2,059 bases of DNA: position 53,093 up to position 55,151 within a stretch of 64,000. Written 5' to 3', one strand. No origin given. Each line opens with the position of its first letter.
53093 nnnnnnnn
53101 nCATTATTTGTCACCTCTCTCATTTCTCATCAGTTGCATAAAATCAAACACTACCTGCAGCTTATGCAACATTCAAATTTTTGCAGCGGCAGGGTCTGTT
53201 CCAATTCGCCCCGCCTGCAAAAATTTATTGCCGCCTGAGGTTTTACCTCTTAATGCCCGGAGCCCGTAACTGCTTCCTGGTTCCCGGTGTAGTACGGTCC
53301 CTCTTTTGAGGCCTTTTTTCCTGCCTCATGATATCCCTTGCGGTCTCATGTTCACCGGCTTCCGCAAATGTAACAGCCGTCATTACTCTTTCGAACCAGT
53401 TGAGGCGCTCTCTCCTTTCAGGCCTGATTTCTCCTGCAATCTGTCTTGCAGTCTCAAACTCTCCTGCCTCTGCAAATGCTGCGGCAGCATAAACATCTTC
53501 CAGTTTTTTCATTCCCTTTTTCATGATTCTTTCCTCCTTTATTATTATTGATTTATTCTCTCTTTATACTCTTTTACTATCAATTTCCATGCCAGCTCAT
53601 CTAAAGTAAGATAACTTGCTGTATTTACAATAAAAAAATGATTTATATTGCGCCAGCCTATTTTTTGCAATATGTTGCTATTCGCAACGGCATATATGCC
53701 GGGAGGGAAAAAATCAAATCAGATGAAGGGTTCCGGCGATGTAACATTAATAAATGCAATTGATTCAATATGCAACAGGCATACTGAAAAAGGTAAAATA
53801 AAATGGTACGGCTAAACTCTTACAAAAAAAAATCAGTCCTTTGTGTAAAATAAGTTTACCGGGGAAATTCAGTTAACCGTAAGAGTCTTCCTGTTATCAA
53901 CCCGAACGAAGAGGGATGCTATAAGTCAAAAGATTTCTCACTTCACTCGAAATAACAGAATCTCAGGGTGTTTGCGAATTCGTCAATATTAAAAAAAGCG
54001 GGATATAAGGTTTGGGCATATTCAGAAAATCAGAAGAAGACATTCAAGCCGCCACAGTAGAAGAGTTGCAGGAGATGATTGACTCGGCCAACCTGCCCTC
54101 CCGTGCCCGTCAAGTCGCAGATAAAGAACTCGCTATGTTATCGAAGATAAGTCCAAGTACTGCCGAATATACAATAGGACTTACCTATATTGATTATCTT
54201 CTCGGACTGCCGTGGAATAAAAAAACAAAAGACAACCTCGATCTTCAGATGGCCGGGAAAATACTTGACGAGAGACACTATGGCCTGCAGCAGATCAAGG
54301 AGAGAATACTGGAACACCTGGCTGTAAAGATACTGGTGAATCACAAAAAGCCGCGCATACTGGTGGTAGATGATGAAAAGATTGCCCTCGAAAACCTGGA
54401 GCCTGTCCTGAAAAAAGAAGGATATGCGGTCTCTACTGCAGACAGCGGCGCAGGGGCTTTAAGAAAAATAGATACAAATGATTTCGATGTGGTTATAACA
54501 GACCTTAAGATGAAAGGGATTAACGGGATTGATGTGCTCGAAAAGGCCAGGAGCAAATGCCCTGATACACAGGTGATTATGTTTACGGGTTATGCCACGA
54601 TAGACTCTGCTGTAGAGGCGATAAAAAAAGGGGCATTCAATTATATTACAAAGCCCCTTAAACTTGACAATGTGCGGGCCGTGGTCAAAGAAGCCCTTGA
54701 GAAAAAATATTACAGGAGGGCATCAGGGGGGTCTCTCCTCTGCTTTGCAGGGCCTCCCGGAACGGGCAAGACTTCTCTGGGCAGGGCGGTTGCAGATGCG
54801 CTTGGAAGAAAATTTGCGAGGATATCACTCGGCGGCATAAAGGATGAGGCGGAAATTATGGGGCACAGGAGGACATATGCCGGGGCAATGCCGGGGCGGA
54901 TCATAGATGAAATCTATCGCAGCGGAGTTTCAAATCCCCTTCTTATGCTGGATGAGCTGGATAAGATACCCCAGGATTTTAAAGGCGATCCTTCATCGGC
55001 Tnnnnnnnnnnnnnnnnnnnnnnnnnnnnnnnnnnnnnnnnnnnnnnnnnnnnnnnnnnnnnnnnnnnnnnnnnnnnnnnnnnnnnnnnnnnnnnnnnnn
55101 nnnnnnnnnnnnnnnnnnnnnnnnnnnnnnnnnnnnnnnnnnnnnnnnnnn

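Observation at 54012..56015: Lon protease with a response-regulator receiver domain in place of most of the N-domain; the REC is a paralog of the adjacent NtrC-type regulator's REC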

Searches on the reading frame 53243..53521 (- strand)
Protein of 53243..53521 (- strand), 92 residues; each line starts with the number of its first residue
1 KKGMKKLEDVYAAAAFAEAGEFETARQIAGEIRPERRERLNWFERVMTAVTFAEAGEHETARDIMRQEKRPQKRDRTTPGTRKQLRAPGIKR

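Call 44: search_protein_families(library=pfam, proteins=[window:53243-53521:-], max_evalue=0.01)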
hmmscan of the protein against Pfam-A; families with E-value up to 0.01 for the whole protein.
window:53243-53521:- (92 aa): 1 family
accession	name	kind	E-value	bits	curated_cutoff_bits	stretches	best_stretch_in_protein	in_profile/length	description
PF07721.20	TPR_4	-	0.0013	19.6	27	0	47-67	6-26/26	Tetratricopeptide repeat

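Call 69: search_protein_families(library=ncbifam, proteins=[window:53243-53521:-], max_evalue=0.01)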
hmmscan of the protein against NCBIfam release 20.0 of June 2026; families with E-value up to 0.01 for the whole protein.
window:53243-53521:- (92 aa): 0 families
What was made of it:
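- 53243..53524 (-): 93-aa protein with two copies of the '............' motif; first gene of the divergent operon. No Pfam or NCBIfam family (calls 44, 69).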

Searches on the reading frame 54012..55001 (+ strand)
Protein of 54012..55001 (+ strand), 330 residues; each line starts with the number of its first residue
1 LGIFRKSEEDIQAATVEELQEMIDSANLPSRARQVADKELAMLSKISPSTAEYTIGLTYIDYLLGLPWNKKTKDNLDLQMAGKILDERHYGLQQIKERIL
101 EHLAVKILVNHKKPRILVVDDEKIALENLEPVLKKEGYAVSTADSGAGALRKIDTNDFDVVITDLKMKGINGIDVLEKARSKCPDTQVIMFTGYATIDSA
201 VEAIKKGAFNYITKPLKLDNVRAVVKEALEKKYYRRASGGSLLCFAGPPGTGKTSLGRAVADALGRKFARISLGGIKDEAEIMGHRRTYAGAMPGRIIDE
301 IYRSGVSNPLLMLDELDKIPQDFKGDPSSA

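Call 32: search_protein_representatives(protein=window:54012-55001:+)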
Query: 330 residues. Proteins with E-value up to 0.001 (for the whole library): 514667; up to 1e-10: 77257; up to 1e-30: 2647. The best 150 are listed.
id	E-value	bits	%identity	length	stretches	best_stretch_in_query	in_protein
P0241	1.8e-123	428.2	62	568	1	1-330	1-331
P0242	6.0e-107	373.9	57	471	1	1-330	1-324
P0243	4.6e-105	367.7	58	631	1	42-330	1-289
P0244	2.0e-99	349.2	51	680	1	15-329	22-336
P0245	2.6e-96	339.0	49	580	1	10-329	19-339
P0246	4.7e-92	325.0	47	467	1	13-328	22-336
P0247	3.9e-89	315.4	48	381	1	1-324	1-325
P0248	7.2e-89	314.5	54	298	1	30-286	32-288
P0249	2.9e-85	302.7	54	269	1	14-267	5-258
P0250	1.9e-83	296.7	45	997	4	237-330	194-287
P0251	1.3e-82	294.0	47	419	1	17-309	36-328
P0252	2.0e-78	280.2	55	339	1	3-246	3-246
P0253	1.7e-76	273.9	45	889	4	239-330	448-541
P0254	9.6e-76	271.4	40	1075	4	236-321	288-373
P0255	2.5e-75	270.0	44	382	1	4-327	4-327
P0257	1.1e-70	254.9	46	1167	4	239-329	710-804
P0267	4.8e-63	229.7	38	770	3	113-233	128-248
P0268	4.9e-62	226.4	35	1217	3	112-231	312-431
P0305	1.5e-55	205.1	39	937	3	111-232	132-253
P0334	4.8e-54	200.1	39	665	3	114-233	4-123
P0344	1.2e-53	198.9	36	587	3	112-232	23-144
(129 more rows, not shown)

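Call 33: search_protein_families(library=pfam, proteins=[P0244, P0250, P0253, P0254, P0257, P0267, P0268, P0334, P0305, P0344], max_evalue=0.00001)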
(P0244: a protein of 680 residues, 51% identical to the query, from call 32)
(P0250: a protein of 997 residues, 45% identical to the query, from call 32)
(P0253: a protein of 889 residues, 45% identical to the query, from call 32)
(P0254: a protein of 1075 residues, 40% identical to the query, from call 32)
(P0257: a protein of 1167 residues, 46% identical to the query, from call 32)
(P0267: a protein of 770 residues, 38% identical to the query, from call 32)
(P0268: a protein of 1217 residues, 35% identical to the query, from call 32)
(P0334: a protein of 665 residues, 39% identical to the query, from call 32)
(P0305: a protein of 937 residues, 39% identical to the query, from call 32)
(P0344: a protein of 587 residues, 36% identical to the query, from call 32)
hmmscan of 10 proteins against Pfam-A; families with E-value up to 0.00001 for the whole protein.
P0244 (680 aa): 7 families
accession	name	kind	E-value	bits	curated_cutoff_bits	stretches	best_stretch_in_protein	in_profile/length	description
PF05362.19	Lon_C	-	3.6e-73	245.9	21.1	1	471-673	2-204/205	Lon protease (S16) C-terminal proteolytic domain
PF00072.30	Response_reg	-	3.1e-30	105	30.2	1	123-232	1-110/111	Response regulator receiver domain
PF00004.35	AAA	-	8.1e-23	81.8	21.2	1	250-386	1-125/131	ATPase family associated with various cellular activities (AAA)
PF22667.2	Lon_lid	-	5e-18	64.9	27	1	411-460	1-50/57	Lon protease AAA+ ATPase lid domain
PF13541.12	ChlI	-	6.6e-10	39.4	27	1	514-641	1-121/121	Subunit ChlI of Mg-chelatase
PF07728.20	AAA_5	-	6.6e-07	29.9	22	1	250-383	2-138/139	AAA domain (dynein-related subfamily)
PF13401.12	AAA_22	-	8.3e-06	26.6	27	0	249-330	7-100/130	AAA domain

P0250 (997 aa): 23 families
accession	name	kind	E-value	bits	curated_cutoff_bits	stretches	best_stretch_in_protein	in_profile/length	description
PF05362.19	Lon_C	-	3.5e-68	229.7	21.1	1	788-990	5-203/205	Lon protease (S16) C-terminal proteolytic domain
PF00004.35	AAA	-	1.1e-53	181.6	21.2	2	200-339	1-128/131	ATPase family associated with various cellular activities (AAA)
PF22667.2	Lon_lid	-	2.5e-29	101.1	27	2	729-780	1-52/57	Lon protease AAA+ ATPase lid domain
PF07728.20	AAA_5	-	1e-17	64.8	22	2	200-334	2-139/139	AAA domain (dynein-related subfamily)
PF13401.12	AAA_22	-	2.7e-12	47.6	27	0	195-281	3-97/130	AAA domain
PF13541.12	ChlI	-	4.4e-11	43.2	27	1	833-960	1-121/121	Subunit ChlI of Mg-chelatase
PF07724.20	AAA_2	-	6.6e-11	43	27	0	201-321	7-124/166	AAA domain (Cdc48 subfamily)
PF20720.3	nSTAND3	-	8.1e-11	42.3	27.2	0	195-223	15-43/155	Novel STAND NTPase 3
PF05496.18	RuvB_N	-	1e-10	42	27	0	539-601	8-69/159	Holliday junction DNA helicase RuvB P-loop domain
PF13191.12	AAA_16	-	6.3e-10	40.2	32.6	0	561-599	22-52/167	AAA ATPase domain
PF13173.12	AAA_14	-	6.5e-09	36.3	27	0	197-276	2-74/129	AAA domain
PF24883.2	NPHP3_N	-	3.3e-08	34.3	24.8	0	559-590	15-47/164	Nephrocystin 3, N-terminal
PF01443.25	Viral_helicase1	-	6.2e-08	33.2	21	0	571-646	4-73/228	Viral superfamily 1 RNA helicase core domain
PF03193.22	RsgA_GTPase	-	2.8e-07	31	30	0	531-596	72-137/174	RsgA GTPase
PF07726.17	AAA_3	-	3.7e-07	30.5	27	0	570-664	4-90/131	ATPase family associated with various cellular activities (AAA)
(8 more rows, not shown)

P0253 (889 aa): 29 families (the best 25 are shown)
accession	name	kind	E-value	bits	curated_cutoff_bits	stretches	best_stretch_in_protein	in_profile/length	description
PF05362.19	Lon_C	-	7.1e-72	241.7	21.1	1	672-871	2-203/205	Lon protease (S16) C-terminal proteolytic domain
PF00004.35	AAA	-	8.1e-44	149.7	21.2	2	452-591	1-126/131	ATPase family associated with various cellular activities (AAA)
PF22667.2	Lon_lid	-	8.7e-34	115.4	27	2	616-667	2-53/57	Lon protease AAA+ ATPase lid domain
PF07728.20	AAA_5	-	6.2e-25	88.3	22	2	112-232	2-125/139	AAA domain (dynein-related subfamily)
PF13401.12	AAA_22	-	3.4e-15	57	27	1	109-222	5-129/130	AAA domain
PF07724.20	AAA_2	-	1.3e-14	55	27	1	112-241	6-136/166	AAA domain (Cdc48 subfamily)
PF13191.12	AAA_16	-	3.2e-12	47.7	32.6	1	102-200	17-120/167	AAA ATPase domain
PF05496.18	RuvB_N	-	4.5e-12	46.4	27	0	103-206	27-114/159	Holliday junction DNA helicase RuvB P-loop domain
PF13173.12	AAA_14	-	6.4e-11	42.8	27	0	110-207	3-92/129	AAA domain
PF01695.23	IstB_IS21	-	9.4e-10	38.8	24.1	0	78-205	62-184/238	IstB-like ATP binding protein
PF07726.17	AAA_3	-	5.3e-09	36.5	27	0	114-204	4-90/131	ATPase family associated with various cellular activities (AAA)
PF20720.3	nSTAND3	-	2.3e-08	34.3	27.2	0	451-487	19-56/155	Novel STAND NTPase 3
PF05729.18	NACHT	-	2.9e-08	34.1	26.7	0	111-135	2-26/167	NACHT domain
PF13671.12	AAA_33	-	9.5e-08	32.9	27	0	111-158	1-46/143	AAA domain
PF08298.17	AAA_PrkA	-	1.1e-07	31.6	25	0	83-133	59-109/358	PrkA AAA domain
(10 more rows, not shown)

P0254 (1075 aa): 35 families (the best 25 are shown)
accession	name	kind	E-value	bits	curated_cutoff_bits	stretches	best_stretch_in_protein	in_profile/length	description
PF05362.19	Lon_C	-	1.3e-72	244.2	21.1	1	874-1073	5-204/205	Lon protease (S16) C-terminal proteolytic domain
PF00004.35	AAA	-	7.8e-50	169.1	21.2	2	295-433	1-126/131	ATPase family associated with various cellular activities (AAA)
PF22667.2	Lon_lid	-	8.9e-29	99.4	27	2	821-867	7-53/57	Lon protease AAA+ ATPase lid domain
PF07728.20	AAA_5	-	1.1e-23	84.3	22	2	652-788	2-139/139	AAA domain (dynein-related subfamily)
PF13191.12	AAA_16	-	2.1e-13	51.5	32.6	0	637-683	15-52/167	AAA ATPase domain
PF07724.20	AAA_2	-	9.1e-13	49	27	1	653-775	7-124/166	AAA domain (Cdc48 subfamily)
PF05496.18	RuvB_N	-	9.2e-13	48.7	27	0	646-693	30-77/159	Holliday junction DNA helicase RuvB P-loop domain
PF13401.12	AAA_22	-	2.8e-12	47.5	27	0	648-740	4-98/130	AAA domain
PF24883.2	NPHP3_N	-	6.9e-12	46.3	24.8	0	641-734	13-104/164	Nephrocystin 3, N-terminal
PF00931.28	NB-ARC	-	7.6e-11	42.2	23.5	0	636-678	6-50/248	NB-ARC domain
PF13173.12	AAA_14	-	2.4e-10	40.9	27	0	649-730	2-76/129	AAA domain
PF03266.21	NTPase_1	-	3.1e-10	40.6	23.9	0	296-328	3-33/168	NTPase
PF20720.3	nSTAND3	-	3.3e-10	40.3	27.2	0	645-692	13-61/155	Novel STAND NTPase 3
PF07726.17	AAA_3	-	1.3e-09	38.5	27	0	654-730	4-76/131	ATPase family associated with various cellular activities (AAA)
PF13238.12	AAA_18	-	8.8e-09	36.3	29.4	0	296-318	2-24/128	AAA domain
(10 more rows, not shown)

P0257 (1167 aa): 20 families
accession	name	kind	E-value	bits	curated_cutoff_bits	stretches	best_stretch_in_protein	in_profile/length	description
PF05362.19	Lon_C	-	2.4e-67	226.9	21.1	1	935-1139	2-204/205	Lon protease (S16) C-terminal proteolytic domain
PF00004.35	AAA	-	4.5e-40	137.6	21.2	2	716-855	1-126/131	ATPase family associated with various cellular activities (AAA)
PF22667.2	Lon_lid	-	5.4e-31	106.5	27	2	880-929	2-52/57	Lon protease AAA+ ATPase lid domain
PF07728.20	AAA_5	-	5.9e-21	75.4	22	1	379-508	2-138/139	AAA domain (dynein-related subfamily)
PF13401.12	AAA_22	-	1.1e-14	55.4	27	1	375-468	4-109/130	AAA domain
PF13191.12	AAA_16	-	1.2e-10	42.6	32.6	1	361-462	11-112/167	AAA ATPase domain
PF05496.18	RuvB_N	-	2e-10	41.1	27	0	365-469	23-110/159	Holliday junction DNA helicase RuvB P-loop domain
PF07724.20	AAA_2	-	2.5e-09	37.8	27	0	716-840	6-125/166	AAA domain (Cdc48 subfamily)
PF13173.12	AAA_14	-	1.3e-08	35.4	27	0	377-458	3-77/129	AAA domain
PF01695.23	IstB_IS21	-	1.8e-08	34.6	24.1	0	344-465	61-177/238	IstB-like ATP binding protein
PF08298.17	AAA_PrkA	-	2.3e-07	30.6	25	0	350-401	59-110/358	PrkA AAA domain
PF13671.12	AAA_33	-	2.6e-07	31.5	27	0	379-404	2-25/143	AAA domain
PF20720.3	nSTAND3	-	3.8e-07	30.4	27.2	0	377-415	18-57/155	Novel STAND NTPase 3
PF05729.18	NACHT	-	6.9e-07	29.7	26.7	0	377-403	1-27/167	NACHT domain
PF13238.12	AAA_18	-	9.9e-07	29.7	29.4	0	380-409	2-25/128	AAA domain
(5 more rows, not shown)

P0267 (770 aa): 9 families
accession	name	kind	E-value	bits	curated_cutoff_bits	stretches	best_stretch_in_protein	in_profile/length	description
PF00072.30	Response_reg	-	2.2e-86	285.8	30.2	3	6-116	1-111/111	Response regulator receiver domain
PF02518.31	HATPase_c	-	1.9e-23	83.5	26.4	1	522-627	2-110/111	Histidine kinase-, DNA gyrase B-, and HSP90-like ATPase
PF23198.2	PDE8A_N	-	1.7e-13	51.1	29.6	0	5-87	12-97/147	PDE8A-like, N-terminal domain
PF20161.5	VpsR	-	4e-13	49.6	23.7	1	17-115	21-120/121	VpsR domain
PF13426.13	PAS_9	-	2.1e-08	34.8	27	1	277-364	4-92/103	PAS domain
PF00989.32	PAS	-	5.8e-07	30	22.6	1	266-363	3-103/113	PAS fold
PF00512.31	HisKA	-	3.2e-06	27.5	26.9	1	404-469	2-64/66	His Kinase A (phospho-acceptor) domain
PF20274.4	cREC_REC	-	4.6e-06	27.7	27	0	132-198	3-60/88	Cyclic-phosphate processing Receiver domain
PF02254.24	TrkA_N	-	8e-06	26.6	23.8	0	5-82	23-96/116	TrkA-N domain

P0268 (1217 aa): 19 families
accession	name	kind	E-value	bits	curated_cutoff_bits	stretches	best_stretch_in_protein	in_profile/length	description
PF00072.30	Response_reg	-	3.7e-86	285.1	30.2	3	316-425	1-110/111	Response regulator receiver domain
PF00037.32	Fer4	-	1.7e-32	110.4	21.1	3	760-781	2-23/24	4Fe-4S binding domain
PF12837.12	Fer4_6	-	8.1e-23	79.7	25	0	1170-1191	2-23/24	4Fe-4S binding domain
PF13237.11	Fer4_10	-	8.5e-23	80.5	25.5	2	1140-1188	3-53/53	4Fe-4S dicluster domain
PF12838.12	Fer4_7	-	4.1e-22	78.8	27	3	1146-1191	2-52/52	4Fe-4S dicluster domain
PF12797.12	Fer4_2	-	1e-20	72.6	24.5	0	686-705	3-22/22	4Fe-4S binding domain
PF14697.11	Fer4_21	-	8.8e-19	67.8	35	1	1140-1189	2-53/59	4Fe-4S dicluster domain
PF13187.11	Fer4_9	-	1.3e-18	67.2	27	2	1146-1191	2-51/52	4Fe-4S dicluster domain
PF23198.2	PDE8A_N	-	2e-14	54.2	29.6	0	15-93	9-89/147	PDE8A-like, N-terminal domain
PF13484.11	Fer4_16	-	3.3e-13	50.6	30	0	692-711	1-20/66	4Fe-4S double cluster binding domain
PF25160.1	LdpA_Fe-S-bd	-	3.8e-09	36.6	27.6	0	1149-1191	6-42/49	LdpA Fe-S cluster-binding domain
PF07992.20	Pyr_redox_2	-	7.3e-09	35.9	26.1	0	592-626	2-31/291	Pyridine nucleotide-disulphide oxidoreductase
PF12831.13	FAD_oxidored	-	6.9e-08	32.6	27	1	592-629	1-38/416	FAD dependent oxidoreductase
PF13459.11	Fer4_15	-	7.5e-08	33.4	22.4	0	687-704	2-19/66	4Fe-4S single cluster domain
PF13183.11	Fer4_8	-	7.3e-07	30.1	27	1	690-749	2-67/68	4Fe-4S dicluster domain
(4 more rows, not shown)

P0334 (665 aa): 3 families
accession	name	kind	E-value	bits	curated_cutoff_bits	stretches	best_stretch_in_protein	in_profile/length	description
PF00072.30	Response_reg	-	1.6e-77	257.3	30.2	3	137-246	1-110/111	Response regulator receiver domain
PF02518.31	HATPase_c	-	4.4e-28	98.4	26.4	1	418-523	1-109/111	Histidine kinase-, DNA gyrase B-, and HSP90-like ATPase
PF00512.31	HisKA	-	5.6e-08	33.2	26.9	1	296-368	2-64/66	His Kinase A (phospho-acceptor) domain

P0305 (937 aa): 8 families
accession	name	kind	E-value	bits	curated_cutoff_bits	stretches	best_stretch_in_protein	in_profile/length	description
PF00072.30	Response_reg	-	6.1e-80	265.1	30.2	3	6-115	1-110/111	Response regulator receiver domain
PF02518.31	HATPase_c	-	9e-28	97.4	26.4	1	687-795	2-109/111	Histidine kinase-, DNA gyrase B-, and HSP90-like ATPase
PF00512.31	HisKA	-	1.5e-17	63.8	26.9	1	580-641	2-63/66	His Kinase A (phospho-acceptor) domain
PF01590.32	GAF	-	3.4e-16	60.4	22.4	1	296-438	2-133/133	GAF domain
PF13185.12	GAF_2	-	3.4e-15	56.9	28.6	1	294-438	2-135/136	GAF domain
PF13492.12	GAF_3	-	1.8e-12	48.2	27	1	295-439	1-128/129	GAF domain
PF23198.2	PDE8A_N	-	5.5e-11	43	29.6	0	813-895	6-89/147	PDE8A-like, N-terminal domain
PF13380.12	CoA_binding_2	-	4.9e-06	27.4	22.8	0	33-140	13-106/116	CoA binding domain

P0344 (587 aa): 1 family
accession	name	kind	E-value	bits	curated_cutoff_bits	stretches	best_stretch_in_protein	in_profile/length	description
PF00072.30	Response_reg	-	2.9e-72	240.4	30.2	3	27-130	1-104/111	Response regulator receiver domain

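Call 47: find_homologous_proteins(query=P0244, max_evalue=1e-30)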
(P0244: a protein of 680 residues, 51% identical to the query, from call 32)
Query P0244 (680 aa): 8000 proteins with E <= 1e-30 among 8000 candidates; the best 120 are listed.
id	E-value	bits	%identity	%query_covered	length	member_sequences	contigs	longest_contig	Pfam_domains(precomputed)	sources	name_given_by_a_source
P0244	0.0e+0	1499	100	100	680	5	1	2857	PF05362.20,PF00004.36,PF13401.13,PF22667.3,PF07728.21,PF00072.31,PF13541.13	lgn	-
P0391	0.0e+0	1465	97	100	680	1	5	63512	PF05362.20,PF00004.36,PF13401.13,PF22667.3,PF07728.21,PF00072.31,PF13541.13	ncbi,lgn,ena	-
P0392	0.0e+0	1218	80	100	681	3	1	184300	PF05362.20,PF00004.36,PF13401.13,PF22667.3,PF07728.21,PF00072.31,PF13541.13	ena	-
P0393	0.0e+0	1090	72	100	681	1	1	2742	PF07724.21,PF05362.20,PF00004.36,PF13401.13,PF22667.3,PF07728.21,PF00072.31,PF13541.13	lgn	-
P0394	0.0e+0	1087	72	100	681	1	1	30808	PF05362.20,PF00004.36,PF13401.13,PF22667.3,PF07728.21,PF00072.31,PF13541.13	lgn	-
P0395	0.0e+0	1083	72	100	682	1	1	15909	PF05362.20,PF00004.36,PF22667.3,PF07728.21,PF00072.31,PF13541.13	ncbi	-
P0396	0.0e+0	1079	72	99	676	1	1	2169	PF07724.21,PF05362.20,PF00004.36,PF13401.13,PF22667.3,PF07728.21,PF00072.31,PF13541.13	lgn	-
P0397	0.0e+0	1078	72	99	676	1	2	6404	PF05362.20,PF00004.36,PF13401.13,PF22667.3,PF07728.21,PF00072.31,PF13541.13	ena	-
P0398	0.0e+0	1078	72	99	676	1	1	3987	PF05362.20,PF00004.36,PF13401.13,PF22667.3,PF07728.21,PF00072.31,PF13541.13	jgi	-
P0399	0.0e+0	1078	72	99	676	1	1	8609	PF07724.21,PF05362.20,PF00004.36,PF13401.13,PF22667.3,PF07728.21,PF00072.31,PF13541.13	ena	-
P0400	0.0e+0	1076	72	99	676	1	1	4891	PF05362.20,PF00004.36,PF13401.13,PF22667.3,PF07728.21,PF00072.31,PF13541.13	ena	-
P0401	0.0e+0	1076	71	99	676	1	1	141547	PF07724.21,PF05362.20,PF00004.36,PF13401.13,PF22667.3,PF07728.21,PF00072.31,PF13541.13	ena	-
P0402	0.0e+0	1076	71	100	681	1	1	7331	PF07724.21,PF05362.20,PF00004.36,PF13401.13,PF22667.3,PF07728.21,PF00072.31,PF13541.13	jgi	jgi:ATP-dependent Lon protease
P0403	0.0e+0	1076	71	100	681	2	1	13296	PF05362.20,PF00004.36,PF13401.13,PF22667.3,PF07728.21,PF00072.31,PF13541.13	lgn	-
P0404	0.0e+0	1074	71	99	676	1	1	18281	PF07724.21,PF05362.20,PF00004.36,PF13401.13,PF22667.3,PF07728.21,PF00072.31,PF13541.13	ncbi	-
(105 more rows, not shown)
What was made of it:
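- Tried and rejected: It led to Desulfobulbaceae instead (call 47).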
